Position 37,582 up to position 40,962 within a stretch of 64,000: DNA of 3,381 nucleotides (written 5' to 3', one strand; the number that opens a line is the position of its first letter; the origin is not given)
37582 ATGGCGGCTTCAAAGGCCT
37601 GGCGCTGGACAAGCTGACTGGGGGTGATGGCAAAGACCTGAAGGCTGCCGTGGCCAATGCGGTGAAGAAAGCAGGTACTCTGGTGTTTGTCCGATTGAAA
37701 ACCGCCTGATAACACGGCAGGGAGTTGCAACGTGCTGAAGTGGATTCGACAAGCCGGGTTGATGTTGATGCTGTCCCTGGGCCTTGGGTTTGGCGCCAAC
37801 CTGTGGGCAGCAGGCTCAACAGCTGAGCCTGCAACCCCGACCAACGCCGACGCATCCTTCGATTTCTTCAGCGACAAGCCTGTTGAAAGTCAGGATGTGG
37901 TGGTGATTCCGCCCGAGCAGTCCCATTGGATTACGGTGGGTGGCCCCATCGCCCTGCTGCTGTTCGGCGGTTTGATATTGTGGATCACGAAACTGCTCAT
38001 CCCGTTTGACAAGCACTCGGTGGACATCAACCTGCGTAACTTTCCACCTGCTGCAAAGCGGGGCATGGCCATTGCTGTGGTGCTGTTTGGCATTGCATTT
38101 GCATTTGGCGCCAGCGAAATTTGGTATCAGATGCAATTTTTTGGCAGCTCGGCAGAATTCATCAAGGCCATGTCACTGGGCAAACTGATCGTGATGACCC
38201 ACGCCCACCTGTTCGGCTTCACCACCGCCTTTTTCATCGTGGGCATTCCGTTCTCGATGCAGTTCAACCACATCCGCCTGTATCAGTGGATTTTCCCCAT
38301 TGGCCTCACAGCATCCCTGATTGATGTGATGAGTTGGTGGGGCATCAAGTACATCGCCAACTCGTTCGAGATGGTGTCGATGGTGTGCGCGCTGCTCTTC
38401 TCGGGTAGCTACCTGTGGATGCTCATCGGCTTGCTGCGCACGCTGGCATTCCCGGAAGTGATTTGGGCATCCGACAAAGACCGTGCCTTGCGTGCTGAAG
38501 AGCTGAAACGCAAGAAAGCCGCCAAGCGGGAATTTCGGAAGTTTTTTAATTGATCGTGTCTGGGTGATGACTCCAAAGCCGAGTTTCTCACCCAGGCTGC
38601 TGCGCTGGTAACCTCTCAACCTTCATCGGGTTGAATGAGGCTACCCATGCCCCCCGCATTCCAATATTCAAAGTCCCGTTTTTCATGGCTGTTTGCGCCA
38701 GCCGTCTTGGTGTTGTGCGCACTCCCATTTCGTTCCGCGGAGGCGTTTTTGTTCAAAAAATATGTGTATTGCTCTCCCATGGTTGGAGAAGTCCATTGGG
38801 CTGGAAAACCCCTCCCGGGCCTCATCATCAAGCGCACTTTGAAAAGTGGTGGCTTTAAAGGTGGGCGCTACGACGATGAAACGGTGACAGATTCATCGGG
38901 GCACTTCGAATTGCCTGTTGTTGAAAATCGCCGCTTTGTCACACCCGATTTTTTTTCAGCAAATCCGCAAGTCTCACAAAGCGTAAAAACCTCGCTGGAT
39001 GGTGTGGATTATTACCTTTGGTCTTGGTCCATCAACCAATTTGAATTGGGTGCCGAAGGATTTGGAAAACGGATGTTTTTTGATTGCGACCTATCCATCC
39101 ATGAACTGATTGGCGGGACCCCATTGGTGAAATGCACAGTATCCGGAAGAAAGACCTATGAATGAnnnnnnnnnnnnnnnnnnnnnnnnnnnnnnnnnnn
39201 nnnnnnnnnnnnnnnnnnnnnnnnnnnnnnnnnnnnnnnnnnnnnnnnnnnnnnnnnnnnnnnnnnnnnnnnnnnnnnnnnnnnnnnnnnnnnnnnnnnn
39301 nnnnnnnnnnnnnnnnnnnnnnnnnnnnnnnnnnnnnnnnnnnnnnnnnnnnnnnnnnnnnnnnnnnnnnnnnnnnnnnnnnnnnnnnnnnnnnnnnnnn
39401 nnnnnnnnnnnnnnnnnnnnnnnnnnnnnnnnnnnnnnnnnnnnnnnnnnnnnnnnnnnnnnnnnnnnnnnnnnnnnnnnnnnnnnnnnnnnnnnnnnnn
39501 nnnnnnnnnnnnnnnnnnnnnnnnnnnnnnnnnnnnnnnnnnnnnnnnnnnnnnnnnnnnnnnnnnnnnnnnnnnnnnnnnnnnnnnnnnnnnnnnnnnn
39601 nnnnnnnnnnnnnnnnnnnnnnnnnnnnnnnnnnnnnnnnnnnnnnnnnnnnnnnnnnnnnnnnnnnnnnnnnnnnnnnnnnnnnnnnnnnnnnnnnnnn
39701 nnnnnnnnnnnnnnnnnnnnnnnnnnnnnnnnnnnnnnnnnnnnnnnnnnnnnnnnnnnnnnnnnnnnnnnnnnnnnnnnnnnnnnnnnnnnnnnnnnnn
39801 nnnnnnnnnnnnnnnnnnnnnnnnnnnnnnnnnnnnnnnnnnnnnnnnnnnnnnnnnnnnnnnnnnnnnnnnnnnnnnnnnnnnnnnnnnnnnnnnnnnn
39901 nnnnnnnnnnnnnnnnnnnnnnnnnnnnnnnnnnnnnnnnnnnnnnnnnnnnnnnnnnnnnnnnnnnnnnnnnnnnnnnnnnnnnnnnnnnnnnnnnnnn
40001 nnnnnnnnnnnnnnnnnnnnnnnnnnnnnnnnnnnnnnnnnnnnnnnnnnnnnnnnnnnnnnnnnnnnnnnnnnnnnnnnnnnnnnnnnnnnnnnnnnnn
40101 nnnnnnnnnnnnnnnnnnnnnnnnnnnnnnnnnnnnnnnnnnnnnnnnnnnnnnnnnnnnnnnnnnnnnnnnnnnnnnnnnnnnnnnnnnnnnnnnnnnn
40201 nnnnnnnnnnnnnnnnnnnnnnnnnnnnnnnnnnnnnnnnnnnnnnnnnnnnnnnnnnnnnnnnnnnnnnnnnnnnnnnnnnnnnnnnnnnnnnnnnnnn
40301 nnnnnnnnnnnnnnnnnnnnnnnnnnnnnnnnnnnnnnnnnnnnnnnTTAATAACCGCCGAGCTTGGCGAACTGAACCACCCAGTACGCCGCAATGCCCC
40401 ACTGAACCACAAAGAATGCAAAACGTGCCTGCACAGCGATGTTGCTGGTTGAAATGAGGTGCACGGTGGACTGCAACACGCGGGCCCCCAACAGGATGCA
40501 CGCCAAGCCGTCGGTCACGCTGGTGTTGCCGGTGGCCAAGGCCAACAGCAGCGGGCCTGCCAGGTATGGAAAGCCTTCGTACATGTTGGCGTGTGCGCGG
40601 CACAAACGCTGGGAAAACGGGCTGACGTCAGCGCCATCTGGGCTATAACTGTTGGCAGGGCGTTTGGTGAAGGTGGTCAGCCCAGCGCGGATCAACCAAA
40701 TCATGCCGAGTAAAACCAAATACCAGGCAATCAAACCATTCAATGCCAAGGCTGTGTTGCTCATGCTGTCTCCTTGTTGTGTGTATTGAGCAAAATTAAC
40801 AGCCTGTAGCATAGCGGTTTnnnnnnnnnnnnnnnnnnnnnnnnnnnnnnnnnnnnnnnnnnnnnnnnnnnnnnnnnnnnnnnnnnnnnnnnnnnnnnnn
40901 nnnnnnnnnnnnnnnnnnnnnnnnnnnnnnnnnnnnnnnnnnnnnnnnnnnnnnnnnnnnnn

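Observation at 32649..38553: Four-gene operon of three secreted c-type cytochromes plus a His-bearing membrane protein, with no recognisable pathway context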

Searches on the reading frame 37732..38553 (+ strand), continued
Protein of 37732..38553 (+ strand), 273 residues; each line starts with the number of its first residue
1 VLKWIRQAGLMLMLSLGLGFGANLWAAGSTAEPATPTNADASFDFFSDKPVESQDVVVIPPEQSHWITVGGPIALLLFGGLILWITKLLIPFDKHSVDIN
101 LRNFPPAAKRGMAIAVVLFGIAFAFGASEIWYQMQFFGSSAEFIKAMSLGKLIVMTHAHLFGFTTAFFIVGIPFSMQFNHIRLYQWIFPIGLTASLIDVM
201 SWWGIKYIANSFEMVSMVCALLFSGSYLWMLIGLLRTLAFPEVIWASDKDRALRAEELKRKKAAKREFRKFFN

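Call 70: search_protein_families(library=pfam, proteins=[L088:4524-6395:+, L088:6392-7198:+, L088:15533-17968:+, L088:13297-14046:+, L088:8711-9388:+, L102:1229-1633:+, L102:1644-3233:+, L102:3240-3539:-, L085:2233-4242:+, L085:4287-5738:+], max_evalue=0.001)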
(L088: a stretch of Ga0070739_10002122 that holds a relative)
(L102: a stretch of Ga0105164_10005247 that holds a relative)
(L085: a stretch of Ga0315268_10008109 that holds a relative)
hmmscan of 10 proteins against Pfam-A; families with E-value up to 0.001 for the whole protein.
L088:4524-6395:+ (623 aa): 3 families
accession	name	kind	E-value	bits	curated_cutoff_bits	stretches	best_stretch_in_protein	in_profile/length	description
PF07732.21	Cu-oxidase_3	-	3.6e-41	140.4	21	1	58-164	6-116/119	Multicopper oxidase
PF07731.20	Cu-oxidase_2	-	1.3e-35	122.6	20.4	1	496-615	2-134/137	Multicopper oxidase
PF00394.28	Cu-oxidase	-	2.7e-26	93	21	1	249-342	37-135/157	Multicopper oxidase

L088:6392-7198:+ (268 aa): 1 family
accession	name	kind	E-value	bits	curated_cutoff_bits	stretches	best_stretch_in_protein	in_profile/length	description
PF05275.17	CopB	-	4.5e-75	252.2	27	1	57-268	2-208/208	Copper resistance protein B precursor (CopB)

L088:15533-17968:+ (811 aa): 7 families
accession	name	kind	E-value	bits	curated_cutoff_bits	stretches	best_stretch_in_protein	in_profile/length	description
PF00122.25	E1-E2_ATPase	-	9.1e-58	195.2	28.1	1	304-481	2-180/181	E1-E2 ATPase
PF00702.32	Hydrolase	-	6.2e-42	144.6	26.4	1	499-715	2-191/191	haloacid dehalogenase-like hydrolase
PF04945.19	YHS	-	5.2e-21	74.8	30.3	2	110-150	1-41/47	YHS domain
PF12710.13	HAD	-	1.3e-08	35.9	27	1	622-711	71-188/189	haloacid dehalogenase-like hydrolase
PF08282.18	Hydrolase_3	-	2.5e-07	31.1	20.9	0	687-733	195-241/255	haloacid dehalogenase-like hydrolase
PF24273.1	TRASH_HVO_1752_C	-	9.6e-07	29.3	27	0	126-147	17-38/47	HVO_1752, C-terminal TRASH domain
PF08394.17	Arc_trans_TRASH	-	5.4e-05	23.7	27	0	60-76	21-37/43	Archaeal TRASH domain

L088:13297-14046:+ (249 aa): 1 family
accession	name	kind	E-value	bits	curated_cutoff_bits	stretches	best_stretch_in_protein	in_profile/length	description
PF00483.29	NTP_transferase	-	1.5e-06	28.4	21.2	1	121-226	79-168/245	Nucleotidyl transferase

L088:8711-9388:+ (225 aa): 0 families

L102:1229-1633:+ (134 aa): 0 families

L102:1644-3233:+ (529 aa): 1 family
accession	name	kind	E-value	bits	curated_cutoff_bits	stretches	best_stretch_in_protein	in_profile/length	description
PF02321.23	OEP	-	5.4e-47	160.5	22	2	238-420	3-187/187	Outer membrane efflux protein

L102:3240-3539:- (99 aa): 1 family
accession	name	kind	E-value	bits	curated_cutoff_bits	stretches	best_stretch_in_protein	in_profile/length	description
PF02583.22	Trns_repr_metal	-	7.5e-25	87.6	22.8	1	15-92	3-74/78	Metal-sensitive transcriptional repressor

L085:2233-4242:+ (669 aa): 3 families
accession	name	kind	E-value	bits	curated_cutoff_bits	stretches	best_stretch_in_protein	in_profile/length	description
PF13860.13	FlgD_ig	-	2.6e-08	34.2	27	1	594-656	13-75/79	FlgD Ig-like domain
PF13585.12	CHU_C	-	0.00031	21.2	27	0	631-656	47-72/86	CHU_C Type IX secretion signal domain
PF18962.6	Por_Secre_tail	-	0.00068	20.3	27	0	585-666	2-74/75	Secretion system C-terminal sorting domain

L085:4287-5738:+ (483 aa): 1 family
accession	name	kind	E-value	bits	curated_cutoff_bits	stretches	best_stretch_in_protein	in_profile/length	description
PF07676.18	PD40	-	2.4e-07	31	20.9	0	283-298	10-25/38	WD40-like Beta Propeller Repeat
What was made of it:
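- Some distant g3/g4 modules sit in copper-resistance loci, which points elsewhere (call 70).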

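Call 71: search_protein_families(library=pfam, proteins=[L086:3963-5855:+, L087:4-1476:+, L087:1460-2137:+, L087:2110-2901:+, L087:2968-3486:+, L092:9211-9738:+, L096:13109-15241:+, L095:1019-2554:+, L099:321-968:+, L085:5864-6295:+], max_evalue=0.01)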
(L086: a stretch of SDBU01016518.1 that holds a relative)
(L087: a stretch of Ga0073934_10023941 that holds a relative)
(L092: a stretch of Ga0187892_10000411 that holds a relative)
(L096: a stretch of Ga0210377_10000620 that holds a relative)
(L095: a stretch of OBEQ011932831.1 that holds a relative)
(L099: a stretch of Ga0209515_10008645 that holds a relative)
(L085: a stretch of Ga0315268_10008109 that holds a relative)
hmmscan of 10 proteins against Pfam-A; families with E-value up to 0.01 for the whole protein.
L086:3963-5855:+ (630 aa): 6 families
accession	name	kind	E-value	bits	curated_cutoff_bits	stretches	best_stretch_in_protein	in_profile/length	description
PF02518.31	HATPase_c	-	4.5e-22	79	26.4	1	510-614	2-110/111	Histidine kinase-, DNA gyrase B-, and HSP90-like ATPase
PF00512.31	HisKA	-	2.7e-07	31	26.9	1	404-465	3-64/66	His Kinase A (phospho-acceptor) domain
PF13426.13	PAS_9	-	7e-06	26.7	27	1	289-386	4-103/103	PAS domain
PF08448.16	PAS_4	-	6.6e-05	23.5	23.1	1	283-388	2-109/110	PAS fold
PF25323.1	6TM_PilS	-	0.00025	21.2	27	1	91-208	25-144/189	PilS-like transmembrane domain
PF13596.12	PAS_10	-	0.0021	19.1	22.1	0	279-385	2-106/106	PAS domain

L087:4-1476:+ (490 aa): 4 families
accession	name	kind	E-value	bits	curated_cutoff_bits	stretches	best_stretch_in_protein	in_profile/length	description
PF05345.18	He_PIG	-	6.1e-32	110.4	24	3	24-105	5-95/96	Putative Ig domain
PF22352.2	K319L-like_PKD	-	4.9e-06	26.9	27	0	45-105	25-84/84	K319L-like, PKD domain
PF00404.24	Dockerin_1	-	5.1e-06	27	22.9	1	439-482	8-52/57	Dockerin type I domain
PF24908.1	Ig_SIBA-E_2nd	-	0.00014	22.4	27.8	0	372-407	42-77/117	Integrin beta-like protein A-E, second Ig-like domain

L087:1460-2137:+ (225 aa): 1 family
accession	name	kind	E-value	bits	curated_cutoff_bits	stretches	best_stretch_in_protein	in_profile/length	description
PF00963.24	Cohesin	-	1.1e-07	32.6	24.1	1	67-165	11-107/139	Cohesin domain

L087:2110-2901:+ (263 aa): 1 family
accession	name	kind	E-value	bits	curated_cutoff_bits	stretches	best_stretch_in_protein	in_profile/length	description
PF00963.24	Cohesin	-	9.8e-15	55.4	24.1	1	135-240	7-116/139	Cohesin domain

L087:2968-3486:+ (172 aa): 0 families

L092:9211-9738:+ (175 aa): 0 families

L096:13109-15241:+ (710 aa): 2 families
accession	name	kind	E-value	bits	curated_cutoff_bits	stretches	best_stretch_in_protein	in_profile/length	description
PF01496.24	V_ATPase_I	-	4.7e-15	55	30.7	2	363-469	302-409/815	V-type ATPase 116kDa subunit family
PF18670.6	V_ATPase_I_N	-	3e-10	40.8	25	1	207-296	2-88/90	V-type ATPase subunit I, N-terminal domain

L095:1019-2554:+ (511 aa): 12 families
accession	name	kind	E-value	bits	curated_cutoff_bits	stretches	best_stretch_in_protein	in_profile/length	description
PF01935.23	DUF87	-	3.5e-27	96.4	23.2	1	124-267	2-150/220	Helicase HerA, central domain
PF05872.18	HerA_C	-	1e-11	44.6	22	1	352-465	258-376/502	Helicase HerA-like C-terminal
PF01580.24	FtsK_SpoIIIE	-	3.7e-09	36.8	24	1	116-179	13-72/221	FtsK/SpoIIIE family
PF10412.15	TrwB_AAD_bind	-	4.4e-07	29.6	20.5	1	132-187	5-55/387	Type IV secretion-system coupling protein DNA-binding domain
PF13401.12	AAA_22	-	0.00021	22.1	27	1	145-197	5-57/130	AAA domain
PF12846.13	AAA_10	-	0.00021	20.9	27.5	0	145-188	21-62/362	AAA-like domain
PF13191.12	AAA_16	-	0.00074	20.5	32.6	1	146-190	25-63/167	AAA ATPase domain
PF04665.18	Pox_A32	-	0.0012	18.9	22.8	1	147-193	15-61/242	Poxvirus A32 protein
PF19044.6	P-loop_TraG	-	0.0015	17.7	25.8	1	145-190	29-72/413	TraG P-loop domain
PF20720.3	nSTAND3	-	0.0022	18.2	27.2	1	146-194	18-64/155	Novel STAND NTPase 3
PF24883.2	NPHP3_N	-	0.0037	17.9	24.8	1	146-198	23-79/164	Nephrocystin 3, N-terminal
PF04851.21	ResIII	-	0.0071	16.7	22.5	0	146-180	24-58/164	Type III restriction enzyme, res subunit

L099:321-968:+ (215 aa): 1 family
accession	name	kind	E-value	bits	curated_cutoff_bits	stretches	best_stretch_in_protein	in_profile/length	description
PF14343.11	PrcB_C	-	4.8e-16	59.2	24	1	148-199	3-52/56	PrcB C-terminal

L085:5864-6295:+ (143 aa): 1 family
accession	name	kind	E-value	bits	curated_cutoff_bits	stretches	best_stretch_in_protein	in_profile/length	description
PF09828.14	ChrB_C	-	3.3e-47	160.6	25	1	3-136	1-132/132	ChrB, C-terminal domain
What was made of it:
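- The other distant loci examined have unrelated neighbours (call 71).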

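Call 88: search_dna_similar(query=window:37732-38553:+, collection=plasmids, mode=protein, max_evalue=0.001, max_rows=10)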
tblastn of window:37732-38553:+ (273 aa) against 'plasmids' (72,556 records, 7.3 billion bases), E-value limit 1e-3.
No match.

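Call 93: find_encoding_contigs(protein=P0241, flank=10000, max_places=3)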
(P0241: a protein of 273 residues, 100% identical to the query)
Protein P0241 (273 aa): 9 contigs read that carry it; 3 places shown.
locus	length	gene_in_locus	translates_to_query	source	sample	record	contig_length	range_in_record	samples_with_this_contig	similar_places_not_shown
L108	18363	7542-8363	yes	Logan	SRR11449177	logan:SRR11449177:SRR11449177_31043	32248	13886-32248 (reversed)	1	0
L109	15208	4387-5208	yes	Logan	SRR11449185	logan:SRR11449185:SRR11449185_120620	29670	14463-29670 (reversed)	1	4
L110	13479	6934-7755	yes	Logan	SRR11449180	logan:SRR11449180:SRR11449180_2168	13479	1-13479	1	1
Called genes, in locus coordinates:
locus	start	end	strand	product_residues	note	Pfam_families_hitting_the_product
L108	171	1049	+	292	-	PF01435:Peptidase_M48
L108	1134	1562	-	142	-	PF00877:NLPC_P60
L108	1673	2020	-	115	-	-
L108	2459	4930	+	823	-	-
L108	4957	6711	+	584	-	-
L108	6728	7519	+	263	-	-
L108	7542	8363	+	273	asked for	PF27139:Aq_1264_TM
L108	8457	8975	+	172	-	PF20598:DUF6795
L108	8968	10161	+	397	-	PF01764:Lipase_3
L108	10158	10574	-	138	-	PF01124:MAPEG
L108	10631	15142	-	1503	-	PF05860:TPS, PF18886:DUF5649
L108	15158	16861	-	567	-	PF08479:POTRA_2, PF03865:ShlB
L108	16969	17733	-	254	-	PF13672:PP2C_2, PF07228:SpoIIE (faint)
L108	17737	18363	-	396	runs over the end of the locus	PF00498:FHA, PF20232:T6SS_FHA_C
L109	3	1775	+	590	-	?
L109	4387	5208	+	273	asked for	PF27139:Aq_1264_TM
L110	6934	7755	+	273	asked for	PF27139:Aq_1264_TM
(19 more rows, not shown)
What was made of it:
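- Checked: An independent gene caller on identical public contigs gives 823, 584, 263 and 273 aa (call 93).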

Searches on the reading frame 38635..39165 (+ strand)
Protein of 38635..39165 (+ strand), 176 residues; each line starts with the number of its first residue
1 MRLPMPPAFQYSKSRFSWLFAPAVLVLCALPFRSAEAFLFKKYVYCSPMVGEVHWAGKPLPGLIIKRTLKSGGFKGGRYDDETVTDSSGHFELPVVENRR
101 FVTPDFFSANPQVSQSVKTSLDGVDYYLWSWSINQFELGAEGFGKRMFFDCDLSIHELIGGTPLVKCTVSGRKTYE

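Call 22: search_protein_families(library=pfam, proteins=[window:38635-39165:+], max_evalue=0.01)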
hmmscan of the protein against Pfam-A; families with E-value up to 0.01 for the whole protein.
window:38635-39165:+ (176 aa): 1 family
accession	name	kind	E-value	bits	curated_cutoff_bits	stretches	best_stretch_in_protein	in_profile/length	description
PF20598.4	DUF6795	-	3.9e-14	53.2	27.4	1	51-154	3-101/103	Domain of unknown function (DUF6795)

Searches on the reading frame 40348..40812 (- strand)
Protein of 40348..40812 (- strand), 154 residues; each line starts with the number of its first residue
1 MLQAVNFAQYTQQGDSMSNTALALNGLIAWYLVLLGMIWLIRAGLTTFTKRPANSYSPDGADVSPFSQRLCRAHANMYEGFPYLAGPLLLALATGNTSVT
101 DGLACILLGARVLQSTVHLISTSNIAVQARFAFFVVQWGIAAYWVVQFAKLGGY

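Call 22: search_protein_families(library=pfam, proteins=[window:40348-40812:-], max_evalue=0.01)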
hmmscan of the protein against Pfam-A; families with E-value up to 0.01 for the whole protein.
window:40348-40812:- (154 aa): 1 family
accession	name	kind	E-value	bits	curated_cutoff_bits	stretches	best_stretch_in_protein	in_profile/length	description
PF01124.23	MAPEG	-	1e-12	48.7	23.4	1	30-147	3-126/129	MAPEG family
